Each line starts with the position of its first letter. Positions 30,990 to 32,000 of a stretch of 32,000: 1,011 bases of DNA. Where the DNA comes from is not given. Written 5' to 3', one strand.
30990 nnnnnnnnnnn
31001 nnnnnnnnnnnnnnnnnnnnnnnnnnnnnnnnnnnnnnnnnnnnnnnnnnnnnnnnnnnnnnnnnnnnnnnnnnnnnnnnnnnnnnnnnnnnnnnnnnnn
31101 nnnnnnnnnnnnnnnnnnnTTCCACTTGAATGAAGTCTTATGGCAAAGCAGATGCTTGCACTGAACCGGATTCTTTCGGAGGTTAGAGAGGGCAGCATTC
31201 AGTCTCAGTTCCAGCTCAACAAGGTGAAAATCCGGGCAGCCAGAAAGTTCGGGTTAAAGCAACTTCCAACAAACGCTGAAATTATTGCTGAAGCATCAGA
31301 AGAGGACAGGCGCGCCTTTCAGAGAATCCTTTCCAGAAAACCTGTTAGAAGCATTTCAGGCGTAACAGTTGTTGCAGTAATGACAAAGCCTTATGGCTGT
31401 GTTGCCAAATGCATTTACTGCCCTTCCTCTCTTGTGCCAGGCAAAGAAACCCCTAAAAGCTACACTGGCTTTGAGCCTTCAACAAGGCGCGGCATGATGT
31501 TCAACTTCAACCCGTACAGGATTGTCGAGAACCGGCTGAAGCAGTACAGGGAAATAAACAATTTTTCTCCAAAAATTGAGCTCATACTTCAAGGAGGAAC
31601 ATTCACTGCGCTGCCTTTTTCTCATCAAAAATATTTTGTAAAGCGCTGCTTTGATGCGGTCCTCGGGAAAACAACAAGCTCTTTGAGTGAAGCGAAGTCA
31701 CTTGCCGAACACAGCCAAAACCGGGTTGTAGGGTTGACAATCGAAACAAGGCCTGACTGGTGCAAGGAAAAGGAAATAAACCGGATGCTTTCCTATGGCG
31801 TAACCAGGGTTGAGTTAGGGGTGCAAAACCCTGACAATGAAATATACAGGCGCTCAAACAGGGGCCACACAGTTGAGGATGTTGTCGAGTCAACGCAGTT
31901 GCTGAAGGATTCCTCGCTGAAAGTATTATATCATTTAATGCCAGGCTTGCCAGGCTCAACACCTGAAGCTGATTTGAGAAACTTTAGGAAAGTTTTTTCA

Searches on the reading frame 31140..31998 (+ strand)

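Call 9: search_protein_families(library=pfam, proteins=[window:31140-31998:+], max_evalue=0.01)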
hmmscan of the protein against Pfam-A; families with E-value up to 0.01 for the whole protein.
window:31140-31998:+ (286 aa): 2 families
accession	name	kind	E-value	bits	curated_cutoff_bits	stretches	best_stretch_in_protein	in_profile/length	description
PF04055.27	Radical_SAM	-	7.9e-19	68.9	29.5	1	85-276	5-157/166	Radical SAM superfamily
PF23613.1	ELP3_N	-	1e-14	54.6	27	1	5-72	2-70/70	ELP3 N-terminal domain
